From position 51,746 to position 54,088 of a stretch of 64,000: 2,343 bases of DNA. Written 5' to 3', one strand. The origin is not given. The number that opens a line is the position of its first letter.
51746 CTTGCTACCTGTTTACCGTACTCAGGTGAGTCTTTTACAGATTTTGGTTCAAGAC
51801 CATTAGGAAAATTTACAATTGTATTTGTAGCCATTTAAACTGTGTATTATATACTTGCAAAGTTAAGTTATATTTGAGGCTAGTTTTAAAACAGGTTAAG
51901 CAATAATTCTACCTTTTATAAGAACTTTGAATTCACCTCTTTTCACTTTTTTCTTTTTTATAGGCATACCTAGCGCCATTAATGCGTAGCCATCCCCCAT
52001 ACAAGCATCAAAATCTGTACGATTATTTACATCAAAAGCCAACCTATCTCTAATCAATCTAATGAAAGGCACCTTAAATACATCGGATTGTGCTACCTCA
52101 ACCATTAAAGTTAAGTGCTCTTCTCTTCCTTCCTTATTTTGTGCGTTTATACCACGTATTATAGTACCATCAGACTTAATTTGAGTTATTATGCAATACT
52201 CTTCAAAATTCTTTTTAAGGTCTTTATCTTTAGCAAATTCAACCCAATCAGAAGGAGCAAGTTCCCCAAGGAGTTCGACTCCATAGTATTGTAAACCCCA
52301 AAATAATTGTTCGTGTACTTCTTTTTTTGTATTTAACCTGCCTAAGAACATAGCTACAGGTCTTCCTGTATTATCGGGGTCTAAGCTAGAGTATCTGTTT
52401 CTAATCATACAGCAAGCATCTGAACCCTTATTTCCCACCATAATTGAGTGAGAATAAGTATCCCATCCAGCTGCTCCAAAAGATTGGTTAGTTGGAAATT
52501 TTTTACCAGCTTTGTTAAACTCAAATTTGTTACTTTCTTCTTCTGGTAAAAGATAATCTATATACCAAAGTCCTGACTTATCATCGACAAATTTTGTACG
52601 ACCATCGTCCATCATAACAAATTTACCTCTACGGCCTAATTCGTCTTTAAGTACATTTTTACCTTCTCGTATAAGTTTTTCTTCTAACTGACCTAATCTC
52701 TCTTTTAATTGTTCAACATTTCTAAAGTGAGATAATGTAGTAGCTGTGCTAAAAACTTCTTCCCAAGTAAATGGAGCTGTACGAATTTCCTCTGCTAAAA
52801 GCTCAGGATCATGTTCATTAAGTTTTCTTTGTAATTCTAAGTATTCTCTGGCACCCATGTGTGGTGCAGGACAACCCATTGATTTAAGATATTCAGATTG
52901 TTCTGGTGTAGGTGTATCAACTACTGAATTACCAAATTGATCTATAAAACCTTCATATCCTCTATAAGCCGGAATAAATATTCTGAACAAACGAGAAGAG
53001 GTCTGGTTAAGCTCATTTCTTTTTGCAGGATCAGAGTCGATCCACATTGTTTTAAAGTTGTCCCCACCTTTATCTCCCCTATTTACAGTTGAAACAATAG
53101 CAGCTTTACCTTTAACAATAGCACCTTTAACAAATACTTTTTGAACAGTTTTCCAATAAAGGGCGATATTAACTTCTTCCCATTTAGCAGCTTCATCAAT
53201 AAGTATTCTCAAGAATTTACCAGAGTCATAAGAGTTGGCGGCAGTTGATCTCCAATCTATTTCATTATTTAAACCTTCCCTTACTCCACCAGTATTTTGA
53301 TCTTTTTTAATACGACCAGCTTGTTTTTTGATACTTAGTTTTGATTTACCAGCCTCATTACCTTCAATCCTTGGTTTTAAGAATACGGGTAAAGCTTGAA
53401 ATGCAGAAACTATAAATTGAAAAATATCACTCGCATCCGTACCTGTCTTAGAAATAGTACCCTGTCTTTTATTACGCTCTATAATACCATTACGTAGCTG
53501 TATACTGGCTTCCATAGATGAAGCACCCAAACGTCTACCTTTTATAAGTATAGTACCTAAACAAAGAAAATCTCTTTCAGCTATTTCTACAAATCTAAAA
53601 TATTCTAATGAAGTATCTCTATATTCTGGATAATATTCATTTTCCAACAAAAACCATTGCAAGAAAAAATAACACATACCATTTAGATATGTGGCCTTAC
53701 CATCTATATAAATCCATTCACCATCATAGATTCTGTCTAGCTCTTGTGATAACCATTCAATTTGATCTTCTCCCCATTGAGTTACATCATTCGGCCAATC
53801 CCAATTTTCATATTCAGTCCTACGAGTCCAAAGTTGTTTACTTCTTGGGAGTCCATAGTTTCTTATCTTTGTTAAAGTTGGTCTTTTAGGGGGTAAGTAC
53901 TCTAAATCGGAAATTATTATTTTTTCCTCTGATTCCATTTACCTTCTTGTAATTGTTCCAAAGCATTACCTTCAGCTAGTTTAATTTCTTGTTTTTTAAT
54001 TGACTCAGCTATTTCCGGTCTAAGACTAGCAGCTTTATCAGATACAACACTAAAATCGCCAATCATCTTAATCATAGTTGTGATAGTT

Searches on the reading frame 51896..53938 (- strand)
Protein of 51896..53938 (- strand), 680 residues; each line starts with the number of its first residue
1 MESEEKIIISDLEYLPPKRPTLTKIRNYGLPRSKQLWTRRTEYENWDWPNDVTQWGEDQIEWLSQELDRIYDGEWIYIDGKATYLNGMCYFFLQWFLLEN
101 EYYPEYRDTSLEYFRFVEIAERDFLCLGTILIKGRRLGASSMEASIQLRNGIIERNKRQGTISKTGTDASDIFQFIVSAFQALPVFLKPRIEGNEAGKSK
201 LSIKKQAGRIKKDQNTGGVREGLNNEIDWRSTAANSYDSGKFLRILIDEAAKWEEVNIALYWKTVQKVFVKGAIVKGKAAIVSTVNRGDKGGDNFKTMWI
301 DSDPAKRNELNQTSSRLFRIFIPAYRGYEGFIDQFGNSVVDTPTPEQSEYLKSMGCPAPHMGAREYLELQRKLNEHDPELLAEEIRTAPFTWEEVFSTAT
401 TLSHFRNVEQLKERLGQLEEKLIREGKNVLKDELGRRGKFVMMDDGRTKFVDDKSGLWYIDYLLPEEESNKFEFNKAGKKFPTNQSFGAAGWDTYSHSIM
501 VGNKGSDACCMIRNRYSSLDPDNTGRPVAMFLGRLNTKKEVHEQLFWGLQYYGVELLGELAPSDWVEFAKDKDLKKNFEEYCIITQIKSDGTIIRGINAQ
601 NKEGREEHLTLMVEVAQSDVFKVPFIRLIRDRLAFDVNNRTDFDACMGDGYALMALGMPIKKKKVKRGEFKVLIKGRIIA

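Call 53: search_dna_similar(query=window:51896-53938:-, collection=phages, mode=protein, max_evalue=0.00001, max_rows=12)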
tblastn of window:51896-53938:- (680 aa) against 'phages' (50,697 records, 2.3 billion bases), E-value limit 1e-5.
Records with a match: 87; places in all: 87; records where one place covers at least 80% of the query: 87.
Best place of each record, by identity: <60% 87.
By first word of the organism name: Flavobacterium 68; Cellulophaga 15; Tenacibaculum 2; Maribacter 1; Caudoviricetes 1.
By host as written in the record: Flavobacterium sp. BAL314 68; Cellulophaga sp. HaHa_2_95 4; Cellulophaga baltica NN016046 2; Cellulophaga baltica #18 2; Cellulophaga baltica #19 2; Cellulophaga baltica #13 2; Cellulophaga baltica NN016038 2; Tenacibaculum sp. AHE14PA 2; and 3 more.
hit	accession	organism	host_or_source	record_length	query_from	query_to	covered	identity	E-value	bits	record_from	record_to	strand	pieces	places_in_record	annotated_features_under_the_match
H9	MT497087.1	Flavobacterium phage vB_FspP_elemoA_13-1B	Flavobacterium sp. BAL314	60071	5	656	96%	28.5%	8e-57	215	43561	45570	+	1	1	hypothetical protein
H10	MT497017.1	Flavobacterium phage vB_FspP_elemoA_7-9A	Flavobacterium sp. BAL314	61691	5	656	96%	28.5%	8e-57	215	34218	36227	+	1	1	hypothetical protein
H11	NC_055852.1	Flavobacterium phage vB_FspP_elemoA_7-9A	Flavobacterium sp. BAL314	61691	5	656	96%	28.5%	8e-57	215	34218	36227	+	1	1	terminase large subunit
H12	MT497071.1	Flavobacterium phage vB_FspP_elemoF_6-3D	Flavobacterium sp. BAL314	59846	5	656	96%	28.5%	1e-56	214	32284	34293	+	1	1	hypothetical protein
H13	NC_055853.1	Flavobacterium phage vB_FspP_elemoF_6-3D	Flavobacterium sp. BAL314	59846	5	656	96%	28.5%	1e-56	214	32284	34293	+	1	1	terminase large subunit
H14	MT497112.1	Flavobacterium phage vB_FspP_elemoA_6-5A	Flavobacterium sp. BAL314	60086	5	656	96%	28.5%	1e-56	214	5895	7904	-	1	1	hypothetical protein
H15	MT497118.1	Flavobacterium phage vB_FspP_elemoA_7-9C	Flavobacterium sp. BAL314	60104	5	656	96%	28.5%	1e-56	214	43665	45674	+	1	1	hypothetical protein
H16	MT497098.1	Flavobacterium phage vB_FspP_elemoC_15-9A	Flavobacterium sp. BAL314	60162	5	656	96%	28.5%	1e-56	214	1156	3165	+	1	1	hypothetical protein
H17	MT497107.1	Flavobacterium phage vB_FspP_elemoC_3-9B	Flavobacterium sp. BAL314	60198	5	656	96%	28.5%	1e-56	214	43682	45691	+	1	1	hypothetical protein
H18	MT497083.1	Flavobacterium phage vB_FspP_elemoA_11-9C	Flavobacterium sp. BAL314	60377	5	656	96%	28.5%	1e-56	214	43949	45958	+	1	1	hypothetical protein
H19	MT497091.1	Flavobacterium phage vB_FspP_elemoD_13-5B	Flavobacterium sp. BAL314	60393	5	656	96%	28.5%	1e-56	214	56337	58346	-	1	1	hypothetical protein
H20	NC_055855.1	Flavobacterium phage vB_FspP_elemoD_13-5B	Flavobacterium sp. BAL314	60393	5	656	96%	28.5%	1e-56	214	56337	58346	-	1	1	terminase large subunit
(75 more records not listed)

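Call 54: search_protein_families(library=pfam, proteins=[window:51896-53938:-], max_evalue=0.001)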
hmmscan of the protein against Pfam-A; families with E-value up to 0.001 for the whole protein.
window:51896-53938:- (680 aa): 0 families
